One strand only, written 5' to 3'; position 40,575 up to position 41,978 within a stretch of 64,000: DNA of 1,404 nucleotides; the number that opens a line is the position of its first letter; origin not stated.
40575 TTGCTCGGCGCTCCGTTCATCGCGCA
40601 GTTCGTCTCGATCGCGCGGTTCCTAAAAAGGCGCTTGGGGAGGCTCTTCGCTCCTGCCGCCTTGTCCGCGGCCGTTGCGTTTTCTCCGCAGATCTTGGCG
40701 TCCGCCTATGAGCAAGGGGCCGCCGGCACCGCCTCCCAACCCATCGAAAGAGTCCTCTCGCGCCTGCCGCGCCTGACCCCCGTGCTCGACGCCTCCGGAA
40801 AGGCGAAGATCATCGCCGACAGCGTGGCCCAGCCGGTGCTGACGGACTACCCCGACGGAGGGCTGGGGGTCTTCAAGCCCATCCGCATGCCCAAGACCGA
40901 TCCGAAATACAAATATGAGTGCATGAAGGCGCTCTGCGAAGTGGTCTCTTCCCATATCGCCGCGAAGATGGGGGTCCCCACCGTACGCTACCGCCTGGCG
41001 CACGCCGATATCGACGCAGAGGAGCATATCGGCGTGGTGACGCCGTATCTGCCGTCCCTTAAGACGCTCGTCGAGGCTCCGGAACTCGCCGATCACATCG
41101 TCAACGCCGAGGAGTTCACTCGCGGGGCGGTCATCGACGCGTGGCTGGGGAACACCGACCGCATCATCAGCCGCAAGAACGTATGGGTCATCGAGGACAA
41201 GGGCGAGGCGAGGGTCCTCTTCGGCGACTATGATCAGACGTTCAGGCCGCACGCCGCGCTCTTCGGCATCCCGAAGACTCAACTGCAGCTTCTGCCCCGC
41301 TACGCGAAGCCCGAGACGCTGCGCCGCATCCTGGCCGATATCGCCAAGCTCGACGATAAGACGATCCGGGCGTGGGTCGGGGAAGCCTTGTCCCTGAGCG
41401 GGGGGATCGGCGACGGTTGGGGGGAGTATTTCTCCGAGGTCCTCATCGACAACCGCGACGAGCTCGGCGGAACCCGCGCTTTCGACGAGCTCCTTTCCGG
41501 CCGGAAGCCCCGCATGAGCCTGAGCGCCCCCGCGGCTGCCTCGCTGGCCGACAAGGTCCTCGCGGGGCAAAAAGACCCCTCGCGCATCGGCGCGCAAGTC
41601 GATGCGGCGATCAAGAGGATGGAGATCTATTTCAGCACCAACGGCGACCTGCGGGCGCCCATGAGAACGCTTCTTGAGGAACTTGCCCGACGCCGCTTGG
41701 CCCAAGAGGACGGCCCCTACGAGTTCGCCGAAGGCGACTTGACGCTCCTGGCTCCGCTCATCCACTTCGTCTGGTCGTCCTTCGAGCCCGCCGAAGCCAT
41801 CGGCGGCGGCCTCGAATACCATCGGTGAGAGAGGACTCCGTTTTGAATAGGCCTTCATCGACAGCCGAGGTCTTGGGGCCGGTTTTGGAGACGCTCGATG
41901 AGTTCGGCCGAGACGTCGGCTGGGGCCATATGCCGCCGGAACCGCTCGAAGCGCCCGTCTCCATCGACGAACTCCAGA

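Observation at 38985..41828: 947-aa signal-peptide, polytopic membrane protein with a C-terminal type-II PI4-kinase-like catalytic core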

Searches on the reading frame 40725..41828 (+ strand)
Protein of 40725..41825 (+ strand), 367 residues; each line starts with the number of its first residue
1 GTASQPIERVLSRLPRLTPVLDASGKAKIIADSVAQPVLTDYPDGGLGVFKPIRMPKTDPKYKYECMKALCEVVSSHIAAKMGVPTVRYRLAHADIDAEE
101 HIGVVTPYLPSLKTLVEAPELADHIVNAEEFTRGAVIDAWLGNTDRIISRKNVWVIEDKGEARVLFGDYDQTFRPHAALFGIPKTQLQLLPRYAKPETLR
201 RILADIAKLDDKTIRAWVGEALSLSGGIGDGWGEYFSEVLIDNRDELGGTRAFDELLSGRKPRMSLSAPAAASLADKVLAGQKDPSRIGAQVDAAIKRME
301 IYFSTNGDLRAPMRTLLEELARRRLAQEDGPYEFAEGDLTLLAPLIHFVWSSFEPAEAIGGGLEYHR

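Call 7: search_protein_families(library=pfam, proteins=[window:40785-41828:+], max_evalue=10)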
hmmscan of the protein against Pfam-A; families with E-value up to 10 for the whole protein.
window:40785-41828:+ (347 aa): 1 family
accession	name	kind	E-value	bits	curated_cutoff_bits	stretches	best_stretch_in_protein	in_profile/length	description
PF20613.4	HipA_2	-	0.009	15.7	27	1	48-155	37-154/240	HipA-like kinase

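Call 8: search_solved_structures(query=window:40785-41828:+, max_evalue=10, show_alignments=3)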
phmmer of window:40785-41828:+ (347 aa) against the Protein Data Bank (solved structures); distinct sequences matched with E-value up to 10: 0.

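Call 24: search_protein_families(library=pfam, alignment_id=A3, max_evalue=0.1)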
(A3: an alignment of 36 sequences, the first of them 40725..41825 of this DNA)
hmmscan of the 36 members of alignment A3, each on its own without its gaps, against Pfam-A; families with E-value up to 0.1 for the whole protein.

A. member 1, window:40725-41825:+ (367 aa): 1 family
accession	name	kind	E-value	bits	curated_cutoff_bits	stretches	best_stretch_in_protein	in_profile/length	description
PF20613.4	HipA_2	-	0.01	15.5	27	1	68-175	37-154/240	HipA-like kinase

B. families by the number of members that match (of 36 scanned): 15 families
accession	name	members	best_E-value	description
PF20613.4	HipA_2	4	5.9e-07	HipA-like kinase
PF00485.24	PRK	1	2.8e-19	Phosphoribulokinase / Uridine kinase family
PF01636.29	APH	1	1.2e-11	Phosphotransferase enzyme family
PF13191.12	AAA_16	1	0.00014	AAA ATPase domain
PF03109.22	ABC1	1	0.00093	ABC1 atypical kinase-like domain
PF10009.15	DUF2252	1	0.0063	Uncharacterized protein conserved in bacteria (DUF2252)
PF24856.1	AraA_central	1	0.013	L-arabinose isomerase central domain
PF20867.3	UVSSA_N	1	0.015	UVSSA N-terminal domain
PF00735.24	Septin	1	0.018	Septin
PF13238.12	AAA_18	1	0.029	AAA domain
PF06414.18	Zeta_toxin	1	0.051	Zeta toxin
PF00454.33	PI3_PI4_kinase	1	0.059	Phosphatidylinositol 3- and 4-kinase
PF08757.17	CotH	1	0.079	CotH kinase protein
PF13555.12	AAA_29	1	0.082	P-loop containing region of AAA domain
PF18550.6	NitrOD2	1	0.083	Nitrososphaera output domain 2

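Call 25: search_solved_structures(query=A3, max_evalue=10, show_alignments=3)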
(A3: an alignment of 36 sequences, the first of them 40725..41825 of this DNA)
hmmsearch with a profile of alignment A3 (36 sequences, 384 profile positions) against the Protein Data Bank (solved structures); distinct sequences matched with E-value up to 10: 2.
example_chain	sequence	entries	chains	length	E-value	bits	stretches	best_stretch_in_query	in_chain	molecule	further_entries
4apc_A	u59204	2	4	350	0.052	16.2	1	152-172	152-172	SERINE/THREONINE-PROTEIN KINASE NEK1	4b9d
3g2f_A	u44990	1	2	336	1.3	11.5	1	151-174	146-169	Bone morphogenetic protein receptor type-2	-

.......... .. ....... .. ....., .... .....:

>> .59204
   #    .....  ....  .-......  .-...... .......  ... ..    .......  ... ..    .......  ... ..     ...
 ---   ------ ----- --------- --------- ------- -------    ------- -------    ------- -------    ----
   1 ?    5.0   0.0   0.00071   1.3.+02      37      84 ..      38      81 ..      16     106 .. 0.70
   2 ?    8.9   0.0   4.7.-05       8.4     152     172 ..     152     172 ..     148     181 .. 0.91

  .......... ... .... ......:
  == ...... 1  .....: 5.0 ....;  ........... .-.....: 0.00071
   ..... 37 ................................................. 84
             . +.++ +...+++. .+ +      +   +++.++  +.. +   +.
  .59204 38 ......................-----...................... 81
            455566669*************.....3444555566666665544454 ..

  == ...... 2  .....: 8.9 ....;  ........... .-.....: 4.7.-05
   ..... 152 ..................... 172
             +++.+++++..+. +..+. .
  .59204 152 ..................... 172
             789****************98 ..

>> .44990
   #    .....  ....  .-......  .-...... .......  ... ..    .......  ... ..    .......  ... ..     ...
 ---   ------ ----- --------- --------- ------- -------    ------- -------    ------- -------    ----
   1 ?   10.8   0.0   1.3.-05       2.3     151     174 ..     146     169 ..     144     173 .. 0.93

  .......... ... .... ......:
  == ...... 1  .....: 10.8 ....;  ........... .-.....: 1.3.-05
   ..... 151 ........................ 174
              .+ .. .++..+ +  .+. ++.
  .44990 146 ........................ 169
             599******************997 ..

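Call 31: predict_structure(alignment_id=A3)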
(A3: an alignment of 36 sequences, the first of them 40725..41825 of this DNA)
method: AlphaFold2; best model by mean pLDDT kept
length: 367 residues; sequences in the alignment: 36
mean_pLDDT: 94.1   pTM: 0.91
mean pLDDT of the five models: 94.1, 92.6, 92.5, 92.1, 91.6
residues with pLDDT >= 90: 331; 70-90: 29; 50-70: 5; < 50: 2
segments of 3 or more residues with pLDDT < 50: none
pLDDT, mean of each block of 10 residues (from residue 1): 65 95 97 93 95 95 94 98 97 96 97 96 97 98 93 94 96 95 95 96 98 98 87 95 92 92 95 97 96 96 95 97 97 91 95 94 86
secondary structure, 60 per line:
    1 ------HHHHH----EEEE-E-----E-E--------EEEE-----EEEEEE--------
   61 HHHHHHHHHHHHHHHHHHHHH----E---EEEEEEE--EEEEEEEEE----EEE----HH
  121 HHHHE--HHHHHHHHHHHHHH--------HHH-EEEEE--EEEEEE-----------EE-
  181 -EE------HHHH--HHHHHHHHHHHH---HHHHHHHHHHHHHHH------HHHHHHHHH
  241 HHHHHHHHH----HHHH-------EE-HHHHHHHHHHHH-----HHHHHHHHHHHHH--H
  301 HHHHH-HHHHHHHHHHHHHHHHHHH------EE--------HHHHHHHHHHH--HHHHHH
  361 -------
elements in order: H7-11 E16-19 E38-41 E47-52 H61-81 E90-96 E99-107 E112-114 H119-124 H128-141 E154-158 E161-166 H190-193 H196-207 H211-225 H232-249 H254-257 H268-279 H285-297 H300-305 H307-325 H342-352 H355-360

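Call 33: fold_search(model_id=the predicted structure, library=pdb)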
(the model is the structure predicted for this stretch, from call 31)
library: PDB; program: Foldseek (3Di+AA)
matches with E <= 10: 1264; with E <= 0.001: 40
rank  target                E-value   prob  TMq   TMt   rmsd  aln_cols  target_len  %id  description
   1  4hne_B                6.1e-06  1.00  0.42  0.45   7.4       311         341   16  Crystal structure of the catalytic domain of human type II alpha Phosphatidylinositol 4-kinase (PI4KIIalpha) in comple (released 2014-04-09)
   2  4hnd_B                8.6e-06  1.00  0.43  0.46   6.4       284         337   16  Crystal structure of the catalytic domain of Selenomethionine substituted human PI4KIIalpha in complex with ADP (released 2014-04-09)
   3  5jda                  4.1e-05  1.00  0.43  0.44   8.0       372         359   13  Bacillus cereus CotH kinase plus Mg2+/AMP (released 2016-05-18)
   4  5jd9                  1.3e-04  1.00  0.43  0.44   8.1       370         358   13  Bacillus cereus CotH kinase (released 2016-05-18)
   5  5wrs_B                1.4e-04  1.00  0.41  0.36   9.0       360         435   11  Crystal Structure of Fam20A in complex with ATP (released 2017-05-03)
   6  3akk_C                1.4e-04  1.00  0.36  0.45  11.2       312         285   12  Crystal structure of A Helicobacter pylori proinflammatory kinase CtkA (released 2010-12-01)
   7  3akk_B                1.9e-04  1.00  0.40  0.50  11.1       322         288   13  Crystal structure of A Helicobacter pylori proinflammatory kinase CtkA (released 2010-12-01)
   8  3akk_A                2.1e-04  1.00  0.35  0.42  10.7       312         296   12  Crystal structure of A Helicobacter pylori proinflammatory kinase CtkA (released 2010-12-01)
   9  5m09_A                2.3e-04  1.00  0.29  0.40  11.2       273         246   13  Crystal structure of Mycobacterium tuberculosis PknI kinase domain, C20A_R136N double mutant (released 2017-01-11)
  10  5m09_B                2.3e-04  1.00  0.29  0.39  11.4       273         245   13  Crystal structure of Mycobacterium tuberculosis PknI kinase domain, C20A_R136N double mutant (released 2017-01-11)
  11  5wrr_B                2.6e-04  1.00  0.40  0.35   9.2       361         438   12  Crystal structure of Fam20A (released 2017-05-03)
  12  3akl_C                2.7e-04  1.00  0.32  0.40  10.5       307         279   14  Crystal structure of A Helicobacter pylori proinflammatory kinase CtkA (released 2010-12-01)
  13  4l68_A                2.7e-04  1.00  0.26  0.30  17.1       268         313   16  Structure of the psedudokinase domain of BIR2, an immune regulator of the RLK/Pelle family (released 2014-03-05)
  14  4l68_B                3.0e-04  1.00  0.26  0.28  18.9       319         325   16  Structure of the psedudokinase domain of BIR2, an immune regulator of the RLK/Pelle family (released 2014-03-05)
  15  4kqb_A                3.1e-04  1.00  0.37  0.34   9.1       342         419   11  crystal structure of the Golgi casein kinase with Mn/ADP bound (released 2013-06-26)
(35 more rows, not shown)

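Call 38: find_homologous_proteins(query=A3, max_evalue=0.00001)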
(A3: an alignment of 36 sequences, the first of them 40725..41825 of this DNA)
Query A3 (36 sequences) (367 aa, profile of the alignment): 29 proteins with E <= 0.00001 among 8000 candidates.
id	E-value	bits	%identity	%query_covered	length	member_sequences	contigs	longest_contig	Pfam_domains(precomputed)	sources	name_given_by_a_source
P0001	1.1e-82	297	100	100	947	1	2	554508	-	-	-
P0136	1.3e-82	296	23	60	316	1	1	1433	-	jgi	jgi:hypothetical protein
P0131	6.6e-82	294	24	43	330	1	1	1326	-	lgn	-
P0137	1.7e-81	293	23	61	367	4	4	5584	-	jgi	jgi:hypothetical protein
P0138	1.7e-80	289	27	63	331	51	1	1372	-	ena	-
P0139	3.7e-80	288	22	71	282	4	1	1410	-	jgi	jgi:hypothetical protein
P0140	9.5e-79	284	26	41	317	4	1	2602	-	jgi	jgi:hypothetical protein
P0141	1.4e-78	283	23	51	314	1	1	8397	-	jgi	jgi:hypothetical protein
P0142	2.3e-78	282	26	51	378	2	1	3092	-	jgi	jgi:hypothetical protein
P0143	7.5e-78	281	22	67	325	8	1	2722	-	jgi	jgi:hypothetical protein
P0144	1.0e-77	280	25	63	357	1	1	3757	-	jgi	jgi:hypothetical protein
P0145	1.3e-77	280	24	51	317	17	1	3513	-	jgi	jgi:hypothetical protein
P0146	2.7e-77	279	25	51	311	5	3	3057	-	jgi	jgi:hypothetical protein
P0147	2.9e-77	279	27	41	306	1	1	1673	-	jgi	jgi:hypothetical protein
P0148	4.1e-77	278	27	41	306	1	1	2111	-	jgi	jgi:hypothetical protein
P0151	1.6e-74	270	24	43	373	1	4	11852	-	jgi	jgi:hypothetical protein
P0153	5.7e-63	232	49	98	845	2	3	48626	-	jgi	jgi:hypothetical protein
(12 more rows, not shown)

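Call 39: find_encoding_contigs(protein=P0151, flank=6000, max_places=2)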
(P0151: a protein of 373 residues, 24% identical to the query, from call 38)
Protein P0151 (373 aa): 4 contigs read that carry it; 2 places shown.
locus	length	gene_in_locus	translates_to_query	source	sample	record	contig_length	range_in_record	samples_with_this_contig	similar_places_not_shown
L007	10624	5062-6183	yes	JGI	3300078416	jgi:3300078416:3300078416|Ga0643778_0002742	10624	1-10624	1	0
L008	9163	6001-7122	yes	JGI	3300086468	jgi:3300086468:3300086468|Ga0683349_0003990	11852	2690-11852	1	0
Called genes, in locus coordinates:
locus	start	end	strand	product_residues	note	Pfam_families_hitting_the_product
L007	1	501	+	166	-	?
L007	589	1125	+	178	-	-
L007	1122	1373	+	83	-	-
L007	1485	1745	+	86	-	-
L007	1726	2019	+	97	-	-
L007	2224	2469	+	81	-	PF12728:HTH_17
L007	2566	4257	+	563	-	PF13481:AAA_25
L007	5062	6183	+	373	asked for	-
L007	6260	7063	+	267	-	PF05175:MTS (weak), PF08241:Methyltransf_11, PF08242:Methyltransf_12, PF13649:Methyltransf_25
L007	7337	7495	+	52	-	-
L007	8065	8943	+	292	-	-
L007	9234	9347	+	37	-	-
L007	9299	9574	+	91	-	-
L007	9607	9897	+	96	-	-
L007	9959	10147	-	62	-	-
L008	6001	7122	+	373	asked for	-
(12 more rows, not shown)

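Call 40: find_encoding_contigs(protein=P0141, flank=6000, max_places=2)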
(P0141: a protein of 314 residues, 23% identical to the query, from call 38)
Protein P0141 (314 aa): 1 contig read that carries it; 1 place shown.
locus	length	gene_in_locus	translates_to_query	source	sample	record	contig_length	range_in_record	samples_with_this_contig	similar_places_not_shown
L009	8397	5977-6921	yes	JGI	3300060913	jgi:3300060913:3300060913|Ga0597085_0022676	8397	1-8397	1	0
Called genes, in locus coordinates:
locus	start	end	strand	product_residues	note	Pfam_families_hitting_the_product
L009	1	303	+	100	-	?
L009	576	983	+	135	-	PF05443:ROS_MUCR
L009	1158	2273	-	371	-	PF13458:Peripla_BP_6, PF13433:Peripla_BP_5, PF01094:ANF_receptor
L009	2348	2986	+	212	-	PF07336:ABATE, PF11706:zf-CGNR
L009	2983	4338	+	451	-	PF02653:BPD_transp_2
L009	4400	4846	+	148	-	PF06271:RDD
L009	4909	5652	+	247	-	PF04376:ATE_N, PF04377:ATE_C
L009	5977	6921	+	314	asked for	-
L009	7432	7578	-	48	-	PF03313:SDH_alpha (weak)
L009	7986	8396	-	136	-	?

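Call 42: find_encoding_contigs(protein=P0153, flank=8000, max_places=1)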
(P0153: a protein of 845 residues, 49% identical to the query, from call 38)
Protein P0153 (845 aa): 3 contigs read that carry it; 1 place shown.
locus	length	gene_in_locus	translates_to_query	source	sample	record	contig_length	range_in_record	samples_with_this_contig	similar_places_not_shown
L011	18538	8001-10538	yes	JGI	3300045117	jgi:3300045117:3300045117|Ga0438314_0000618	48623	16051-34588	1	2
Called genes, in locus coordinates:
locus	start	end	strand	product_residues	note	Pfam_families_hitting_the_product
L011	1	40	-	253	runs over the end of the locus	PF00005:ABC_tran, PF13304:AAA_21 (faint)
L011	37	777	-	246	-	PF00005:ABC_tran, PF13304:AAA_21 (faint)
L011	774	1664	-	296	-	PF00528:BPD_transp_1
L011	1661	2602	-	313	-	PF00528:BPD_transp_1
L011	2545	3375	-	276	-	PF12849:PBP_like_2, PF12727:PBP_like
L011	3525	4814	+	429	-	PF07690:MFS_1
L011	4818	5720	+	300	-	-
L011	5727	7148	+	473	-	PF01790:LGT, PF04140:ICMT, PF04191:PEMT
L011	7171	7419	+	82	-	-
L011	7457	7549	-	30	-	-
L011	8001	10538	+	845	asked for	-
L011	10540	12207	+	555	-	PF00128:Alpha-amylase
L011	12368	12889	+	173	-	-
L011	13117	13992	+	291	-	-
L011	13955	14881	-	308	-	-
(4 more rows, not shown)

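Call 44: fold_search(model_id=the predicted structure, library=viral)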
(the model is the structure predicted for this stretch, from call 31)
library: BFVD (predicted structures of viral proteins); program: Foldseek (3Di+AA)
matches with E <= 10: 383; with E <= 0.001: 20
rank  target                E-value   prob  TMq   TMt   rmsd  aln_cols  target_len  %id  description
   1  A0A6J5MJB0            4.6e-07  1.00  0.43  0.28   7.6       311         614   16  Phosphatidylinositol 3-/4-kinase, catalytic domain containing protein [uncultured Caudovirales phage]
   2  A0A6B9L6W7            1.5e-06  1.00  0.43  0.14   6.7       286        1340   17  ADP-ribosyltransferase [Mycobacterium phage Onyinye]
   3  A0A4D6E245            2.3e-06  1.00  0.38  0.11   9.4       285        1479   15  Uncharacterized protein [Gordonia phage GodonK]
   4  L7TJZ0                3.6e-06  1.00  0.45  0.35   9.0       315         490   16  PI3K/PI4K catalytic domain-containing protein [Halorubrum sodomense tailed virus 2]
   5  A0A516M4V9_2          8.8e-06  1.00  0.43  0.17   5.9       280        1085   16  (no name in the UniProt tables at hand)
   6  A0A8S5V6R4            1.4e-05  1.00  0.43  0.55   6.2       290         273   11  Transferase [Myoviridae sp. ctRci5]
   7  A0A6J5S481            2.4e-05  1.00  0.33  0.12  10.2       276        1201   18  Phage portal protein, HK97 [uncultured Caudovirales phage]
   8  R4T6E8                2.8e-05  1.00  0.36  0.14   8.8       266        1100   14  Uncharacterized protein [Haloarcula hispanica tailed virus 1]
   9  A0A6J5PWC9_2          5.0e-05  1.00  0.37  0.13  19.6       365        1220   16  ADP ribosyltransferase [uncultured Caudovirales phage]
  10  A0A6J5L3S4            5.6e-05  1.00  0.39  0.30   6.2       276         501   16  Nudix_Hydrolase domain containing protein [uncultured Caudovirales phage]
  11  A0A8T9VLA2            8.7e-05  1.00  0.44  0.27   5.2       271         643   14  (no name in the UniProt tables at hand)
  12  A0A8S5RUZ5            1.1e-04  1.00  0.32  0.16  12.1       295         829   15  (no name in the UniProt tables at hand)
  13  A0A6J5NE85            1.3e-04  1.00  0.34  0.15   7.9       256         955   14  Uncharacterized protein [uncultured Caudovirales phage]
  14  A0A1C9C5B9            1.8e-04  1.00  0.44  0.27  10.6       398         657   11  Putative glycosyltransferase [Heterosigma akashiwo virus 01]
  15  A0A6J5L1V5            2.0e-04  1.00  0.38  0.25   9.2       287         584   11  PI3K/PI4K catalytic domain-containing protein [uncultured Caudovirales phage]
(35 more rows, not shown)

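Call 67: search_protein_families(library=ncbifam, proteins=[window:40725-41825:+], max_evalue=0.01)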
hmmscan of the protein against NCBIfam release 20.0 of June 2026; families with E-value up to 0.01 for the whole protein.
window:40725-41825:+ (367 aa): 0 families
